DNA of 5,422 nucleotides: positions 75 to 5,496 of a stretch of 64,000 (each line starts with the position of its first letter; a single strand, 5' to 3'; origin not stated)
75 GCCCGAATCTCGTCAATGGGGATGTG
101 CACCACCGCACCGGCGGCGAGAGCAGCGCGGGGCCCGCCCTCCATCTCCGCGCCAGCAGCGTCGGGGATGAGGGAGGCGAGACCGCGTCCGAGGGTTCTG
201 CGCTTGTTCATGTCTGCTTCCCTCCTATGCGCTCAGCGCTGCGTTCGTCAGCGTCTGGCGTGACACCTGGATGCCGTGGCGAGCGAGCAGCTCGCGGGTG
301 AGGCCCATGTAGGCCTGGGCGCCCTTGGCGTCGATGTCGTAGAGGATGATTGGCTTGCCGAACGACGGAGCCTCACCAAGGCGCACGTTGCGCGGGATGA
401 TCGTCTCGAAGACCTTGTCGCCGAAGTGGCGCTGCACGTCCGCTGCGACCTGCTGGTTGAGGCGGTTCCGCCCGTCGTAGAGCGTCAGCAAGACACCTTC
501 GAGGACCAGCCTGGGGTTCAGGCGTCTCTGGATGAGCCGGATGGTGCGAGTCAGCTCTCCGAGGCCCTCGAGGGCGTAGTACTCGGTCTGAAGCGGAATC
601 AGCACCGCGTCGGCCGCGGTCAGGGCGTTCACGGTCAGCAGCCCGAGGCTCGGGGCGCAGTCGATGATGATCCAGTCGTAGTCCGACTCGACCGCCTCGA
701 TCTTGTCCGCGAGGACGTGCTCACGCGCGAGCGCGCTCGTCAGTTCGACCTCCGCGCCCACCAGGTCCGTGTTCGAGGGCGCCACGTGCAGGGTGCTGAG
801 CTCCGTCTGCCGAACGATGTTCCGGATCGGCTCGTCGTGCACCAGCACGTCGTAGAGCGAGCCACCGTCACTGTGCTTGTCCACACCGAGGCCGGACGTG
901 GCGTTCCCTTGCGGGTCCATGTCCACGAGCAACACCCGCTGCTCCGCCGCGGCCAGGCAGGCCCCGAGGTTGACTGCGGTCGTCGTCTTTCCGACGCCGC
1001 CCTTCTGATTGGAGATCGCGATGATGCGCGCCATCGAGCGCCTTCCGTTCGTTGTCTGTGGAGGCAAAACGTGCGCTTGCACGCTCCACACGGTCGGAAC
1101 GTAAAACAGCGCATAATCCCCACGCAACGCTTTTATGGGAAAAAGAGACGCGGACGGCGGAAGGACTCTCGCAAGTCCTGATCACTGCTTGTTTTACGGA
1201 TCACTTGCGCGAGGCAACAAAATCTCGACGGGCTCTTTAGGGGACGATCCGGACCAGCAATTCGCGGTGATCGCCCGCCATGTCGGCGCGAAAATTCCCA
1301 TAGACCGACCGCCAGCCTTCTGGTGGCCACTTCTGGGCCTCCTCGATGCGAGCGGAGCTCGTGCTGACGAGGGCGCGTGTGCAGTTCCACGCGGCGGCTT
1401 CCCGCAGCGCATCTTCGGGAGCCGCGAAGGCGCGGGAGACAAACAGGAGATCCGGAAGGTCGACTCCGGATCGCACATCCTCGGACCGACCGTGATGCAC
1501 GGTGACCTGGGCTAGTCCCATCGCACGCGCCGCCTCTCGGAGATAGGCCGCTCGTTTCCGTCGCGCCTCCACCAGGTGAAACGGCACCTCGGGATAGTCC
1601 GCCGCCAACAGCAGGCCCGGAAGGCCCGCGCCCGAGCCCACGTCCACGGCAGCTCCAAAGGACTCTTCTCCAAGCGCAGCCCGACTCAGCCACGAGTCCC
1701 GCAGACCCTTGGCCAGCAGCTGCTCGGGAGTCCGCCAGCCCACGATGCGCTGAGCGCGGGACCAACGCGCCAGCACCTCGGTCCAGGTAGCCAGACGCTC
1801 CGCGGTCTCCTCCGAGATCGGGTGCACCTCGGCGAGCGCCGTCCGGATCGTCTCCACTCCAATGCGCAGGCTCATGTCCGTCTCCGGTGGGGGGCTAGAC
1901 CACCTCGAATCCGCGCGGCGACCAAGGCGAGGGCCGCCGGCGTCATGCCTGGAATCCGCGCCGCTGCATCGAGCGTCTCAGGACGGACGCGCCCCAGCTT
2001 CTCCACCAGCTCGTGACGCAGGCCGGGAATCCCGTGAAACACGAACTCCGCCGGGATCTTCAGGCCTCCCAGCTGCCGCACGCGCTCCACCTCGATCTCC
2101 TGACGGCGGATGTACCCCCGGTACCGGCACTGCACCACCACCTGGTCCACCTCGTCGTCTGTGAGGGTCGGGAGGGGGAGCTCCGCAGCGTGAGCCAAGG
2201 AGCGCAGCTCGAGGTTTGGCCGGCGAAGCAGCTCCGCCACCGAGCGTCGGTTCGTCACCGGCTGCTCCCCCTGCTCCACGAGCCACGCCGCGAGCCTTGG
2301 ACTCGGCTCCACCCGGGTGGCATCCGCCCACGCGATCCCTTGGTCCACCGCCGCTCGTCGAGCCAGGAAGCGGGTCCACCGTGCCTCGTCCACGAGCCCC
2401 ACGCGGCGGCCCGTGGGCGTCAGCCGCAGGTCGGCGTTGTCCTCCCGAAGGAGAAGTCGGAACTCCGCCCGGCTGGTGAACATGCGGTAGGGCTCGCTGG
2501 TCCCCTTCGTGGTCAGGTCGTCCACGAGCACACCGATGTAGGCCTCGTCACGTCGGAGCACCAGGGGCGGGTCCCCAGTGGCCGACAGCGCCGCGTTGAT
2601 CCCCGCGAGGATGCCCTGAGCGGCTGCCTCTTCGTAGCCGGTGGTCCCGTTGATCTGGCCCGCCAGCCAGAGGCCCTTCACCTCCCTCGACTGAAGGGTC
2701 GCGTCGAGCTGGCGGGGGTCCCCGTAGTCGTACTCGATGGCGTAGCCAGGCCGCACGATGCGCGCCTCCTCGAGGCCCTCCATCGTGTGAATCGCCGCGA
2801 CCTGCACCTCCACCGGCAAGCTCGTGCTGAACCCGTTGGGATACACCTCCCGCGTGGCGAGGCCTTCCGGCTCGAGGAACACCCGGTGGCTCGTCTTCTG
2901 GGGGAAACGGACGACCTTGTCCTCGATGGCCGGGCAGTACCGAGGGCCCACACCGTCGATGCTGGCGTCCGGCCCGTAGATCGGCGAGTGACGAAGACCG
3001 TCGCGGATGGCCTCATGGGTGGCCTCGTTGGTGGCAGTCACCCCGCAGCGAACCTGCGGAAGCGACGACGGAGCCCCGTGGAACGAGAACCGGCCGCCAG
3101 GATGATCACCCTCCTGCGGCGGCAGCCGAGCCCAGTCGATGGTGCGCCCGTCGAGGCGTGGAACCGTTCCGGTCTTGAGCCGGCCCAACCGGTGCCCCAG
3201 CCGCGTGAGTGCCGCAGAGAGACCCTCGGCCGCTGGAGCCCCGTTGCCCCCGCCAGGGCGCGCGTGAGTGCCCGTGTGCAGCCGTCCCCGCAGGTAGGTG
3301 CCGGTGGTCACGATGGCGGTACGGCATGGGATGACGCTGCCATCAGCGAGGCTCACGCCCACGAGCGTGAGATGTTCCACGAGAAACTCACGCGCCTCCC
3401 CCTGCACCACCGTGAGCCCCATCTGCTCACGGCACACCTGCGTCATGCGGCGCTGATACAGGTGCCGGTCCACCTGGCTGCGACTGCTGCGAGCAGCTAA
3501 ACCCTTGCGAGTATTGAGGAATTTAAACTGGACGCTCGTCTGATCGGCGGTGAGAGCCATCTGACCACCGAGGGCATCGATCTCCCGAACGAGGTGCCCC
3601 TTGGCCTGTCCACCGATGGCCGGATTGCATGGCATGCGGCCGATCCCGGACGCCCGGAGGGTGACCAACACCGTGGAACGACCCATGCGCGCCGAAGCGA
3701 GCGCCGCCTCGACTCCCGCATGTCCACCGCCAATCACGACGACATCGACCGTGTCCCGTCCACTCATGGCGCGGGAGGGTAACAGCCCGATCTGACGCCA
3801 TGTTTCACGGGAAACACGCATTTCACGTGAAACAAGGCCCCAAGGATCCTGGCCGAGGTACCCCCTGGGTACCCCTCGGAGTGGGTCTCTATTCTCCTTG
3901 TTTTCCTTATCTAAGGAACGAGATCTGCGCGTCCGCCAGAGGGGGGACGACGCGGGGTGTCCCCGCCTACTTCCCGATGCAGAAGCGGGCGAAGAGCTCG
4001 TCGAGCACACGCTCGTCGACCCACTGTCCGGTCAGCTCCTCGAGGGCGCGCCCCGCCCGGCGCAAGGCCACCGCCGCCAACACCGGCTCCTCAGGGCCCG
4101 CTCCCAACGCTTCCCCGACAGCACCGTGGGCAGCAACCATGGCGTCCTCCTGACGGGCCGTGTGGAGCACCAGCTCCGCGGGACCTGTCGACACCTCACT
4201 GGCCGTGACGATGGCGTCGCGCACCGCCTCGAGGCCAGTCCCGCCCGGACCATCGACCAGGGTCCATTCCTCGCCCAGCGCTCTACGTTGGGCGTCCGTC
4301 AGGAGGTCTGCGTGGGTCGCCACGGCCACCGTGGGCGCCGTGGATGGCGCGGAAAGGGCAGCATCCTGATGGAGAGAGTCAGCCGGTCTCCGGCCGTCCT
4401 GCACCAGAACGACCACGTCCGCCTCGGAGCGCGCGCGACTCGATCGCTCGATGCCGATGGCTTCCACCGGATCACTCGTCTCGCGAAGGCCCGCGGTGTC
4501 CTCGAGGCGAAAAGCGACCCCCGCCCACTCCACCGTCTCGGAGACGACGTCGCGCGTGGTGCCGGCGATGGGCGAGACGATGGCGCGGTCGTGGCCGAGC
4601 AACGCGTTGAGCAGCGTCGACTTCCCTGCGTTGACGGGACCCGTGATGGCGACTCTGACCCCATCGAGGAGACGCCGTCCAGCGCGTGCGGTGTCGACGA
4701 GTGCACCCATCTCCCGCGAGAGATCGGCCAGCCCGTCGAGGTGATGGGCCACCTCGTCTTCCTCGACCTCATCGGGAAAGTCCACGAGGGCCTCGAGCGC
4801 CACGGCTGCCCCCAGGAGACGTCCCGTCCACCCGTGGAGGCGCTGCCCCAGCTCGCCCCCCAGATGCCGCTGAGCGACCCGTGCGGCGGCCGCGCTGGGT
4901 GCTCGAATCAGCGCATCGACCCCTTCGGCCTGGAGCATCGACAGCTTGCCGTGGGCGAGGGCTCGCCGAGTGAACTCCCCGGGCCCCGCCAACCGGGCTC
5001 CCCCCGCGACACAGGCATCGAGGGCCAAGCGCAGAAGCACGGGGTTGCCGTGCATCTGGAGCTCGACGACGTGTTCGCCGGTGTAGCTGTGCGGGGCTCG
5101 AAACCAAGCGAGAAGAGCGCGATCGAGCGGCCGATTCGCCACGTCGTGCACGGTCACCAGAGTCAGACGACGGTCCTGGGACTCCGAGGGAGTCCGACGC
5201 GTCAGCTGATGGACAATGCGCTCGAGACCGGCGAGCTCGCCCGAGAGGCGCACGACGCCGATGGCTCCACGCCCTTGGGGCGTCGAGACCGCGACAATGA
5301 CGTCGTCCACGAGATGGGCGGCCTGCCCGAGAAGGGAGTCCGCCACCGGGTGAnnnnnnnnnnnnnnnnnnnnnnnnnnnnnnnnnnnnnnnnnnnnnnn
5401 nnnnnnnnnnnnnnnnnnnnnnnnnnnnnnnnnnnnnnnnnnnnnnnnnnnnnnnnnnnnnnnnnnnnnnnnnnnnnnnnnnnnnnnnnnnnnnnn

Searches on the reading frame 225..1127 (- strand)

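Call 71: search_protein_families(library=pfam, max_evalue=0.00001, proteins=[window:225-1127:-])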
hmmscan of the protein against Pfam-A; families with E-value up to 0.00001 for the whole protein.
window:225-1127:- (300 aa): 7 families
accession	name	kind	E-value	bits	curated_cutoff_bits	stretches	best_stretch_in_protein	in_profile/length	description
PF13614.12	AAA_31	-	2.9e-67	226.5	27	1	34-207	2-175/177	AAA domain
PF01656.29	CbiA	-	2.8e-28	98.8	25.4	1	36-260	1-125/125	CobQ/CobB/MinD/ParA nucleotide binding domain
PF06564.18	CBP_BcsQ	-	1.3e-11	44.9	21.3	1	35-276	3-229/234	Cellulose biosynthesis protein BcsQ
PF09140.17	MipZ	-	4.2e-10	39.8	20.7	0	35-73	2-40/262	ATPase MipZ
PF10609.15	ParA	-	2.1e-08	34.3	27.1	1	33-77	3-47/246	NUBPL iron-transfer P-loop NTPase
PF02374.21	ArsA_ATPase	-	3.3e-07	30.3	24.3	0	41-75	8-42/305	Anion-transporting ATPase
PF00142.24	Fer4_NifH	-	4.2e-07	30.2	25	1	36-79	3-45/271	4Fe-4S iron sulfur cluster binding proteins, NifH/frxC family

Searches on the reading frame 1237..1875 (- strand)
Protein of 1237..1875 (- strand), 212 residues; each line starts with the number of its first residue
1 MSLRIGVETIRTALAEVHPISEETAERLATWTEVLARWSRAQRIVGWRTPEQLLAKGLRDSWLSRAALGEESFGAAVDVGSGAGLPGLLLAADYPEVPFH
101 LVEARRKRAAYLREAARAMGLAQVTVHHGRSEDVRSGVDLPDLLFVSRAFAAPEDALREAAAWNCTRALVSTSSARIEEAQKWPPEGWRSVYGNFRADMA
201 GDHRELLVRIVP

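Call 71: search_protein_families(library=pfam, max_evalue=0.00001, proteins=[window:1237-1875:-])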
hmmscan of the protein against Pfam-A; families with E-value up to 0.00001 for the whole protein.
window:1237-1875:- (212 aa): 1 family
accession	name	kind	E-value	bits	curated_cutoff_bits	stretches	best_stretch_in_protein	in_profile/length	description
PF02527.21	GidB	-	8.1e-21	74.6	27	1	26-154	3-128/184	rRNA small subunit methyltransferase G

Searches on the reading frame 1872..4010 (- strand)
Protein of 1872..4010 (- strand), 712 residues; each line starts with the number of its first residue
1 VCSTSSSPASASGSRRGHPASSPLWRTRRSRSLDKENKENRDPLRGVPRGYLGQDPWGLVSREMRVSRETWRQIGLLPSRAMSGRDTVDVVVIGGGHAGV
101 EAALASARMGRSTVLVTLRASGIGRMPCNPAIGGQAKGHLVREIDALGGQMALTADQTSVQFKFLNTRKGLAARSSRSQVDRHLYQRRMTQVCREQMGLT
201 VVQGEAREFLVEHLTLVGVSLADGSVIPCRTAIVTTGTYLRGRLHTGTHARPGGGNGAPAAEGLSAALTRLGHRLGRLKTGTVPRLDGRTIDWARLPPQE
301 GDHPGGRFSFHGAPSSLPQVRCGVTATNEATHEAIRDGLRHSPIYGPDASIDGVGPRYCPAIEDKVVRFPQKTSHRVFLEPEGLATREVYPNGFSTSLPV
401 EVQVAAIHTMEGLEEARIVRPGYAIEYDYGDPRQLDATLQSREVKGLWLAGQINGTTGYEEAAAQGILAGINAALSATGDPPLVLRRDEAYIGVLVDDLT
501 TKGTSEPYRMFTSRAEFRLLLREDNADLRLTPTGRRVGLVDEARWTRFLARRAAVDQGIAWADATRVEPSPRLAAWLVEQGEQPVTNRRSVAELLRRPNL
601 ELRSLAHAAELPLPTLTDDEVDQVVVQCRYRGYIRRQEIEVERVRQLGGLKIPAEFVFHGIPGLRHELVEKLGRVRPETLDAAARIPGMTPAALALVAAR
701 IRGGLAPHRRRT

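Call 71: search_protein_families(library=pfam, max_evalue=0.00001, proteins=[window:1872-4010:-])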
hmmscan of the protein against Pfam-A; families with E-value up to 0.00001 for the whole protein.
window:1872-4010:- (712 aa): 4 families
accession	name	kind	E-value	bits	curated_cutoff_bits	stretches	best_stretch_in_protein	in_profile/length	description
PF01134.28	GIDA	-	6.2e-148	493.5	22.1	1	89-479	1-389/391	Glucose inhibited division protein A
PF21680.2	GIDA_C_1st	-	2.2e-18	67.2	24.7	1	542-638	1-96/96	tRNA modifying enzyme MnmG/GidA C-terminal helical domain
PF13932.14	SAM_GIDA_C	-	1.7e-17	63.4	27.1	1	642-696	1-55/57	tRNA modifying enzyme MnmG/GidA C-terminal helical bundle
PF12831.13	FAD_oxidored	-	6.6e-08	32.7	27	1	89-151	1-53/416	FAD dependent oxidoreductase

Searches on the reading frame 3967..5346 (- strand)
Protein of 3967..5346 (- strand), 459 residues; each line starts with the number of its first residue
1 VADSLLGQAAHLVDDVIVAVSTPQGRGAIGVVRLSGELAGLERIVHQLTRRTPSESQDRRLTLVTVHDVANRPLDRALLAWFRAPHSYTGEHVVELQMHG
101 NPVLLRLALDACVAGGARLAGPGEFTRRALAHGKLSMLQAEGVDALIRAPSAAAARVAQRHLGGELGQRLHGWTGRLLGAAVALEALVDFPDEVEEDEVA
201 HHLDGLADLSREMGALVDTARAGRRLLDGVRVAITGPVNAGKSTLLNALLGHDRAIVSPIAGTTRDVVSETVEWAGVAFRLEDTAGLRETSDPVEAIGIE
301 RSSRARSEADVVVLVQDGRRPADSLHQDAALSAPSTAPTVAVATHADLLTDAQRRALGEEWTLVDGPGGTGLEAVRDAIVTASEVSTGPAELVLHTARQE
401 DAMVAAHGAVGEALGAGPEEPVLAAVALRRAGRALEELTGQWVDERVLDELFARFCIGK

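Call 71: search_protein_families(library=pfam, max_evalue=0.00001, proteins=[window:3967-5346:-])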
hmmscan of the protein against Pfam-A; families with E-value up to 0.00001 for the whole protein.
window:3967-5346:- (459 aa): 5 families
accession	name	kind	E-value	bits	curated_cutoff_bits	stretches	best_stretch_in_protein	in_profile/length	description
PF12631.12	MnmE_helical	-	6.2e-34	118.4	40.1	1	138-456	2-211/211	MnmE helical domain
PF10396.14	TrmE_N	-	8.5e-34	116.7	29.8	1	17-134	2-117/117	GTP-binding protein TrmE N-terminus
PF01926.29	MMR_HSR1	-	2.6e-22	79.5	21.9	1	231-327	1-94/113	50S ribosome-binding GTPase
PF02421.24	FeoB_N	-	2e-06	27.8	27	1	231-326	2-96/156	Ferrous iron transport protein B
PF00350.29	Dynamin_N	-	2.5e-06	28.1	27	1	232-402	1-131/168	Dynamin family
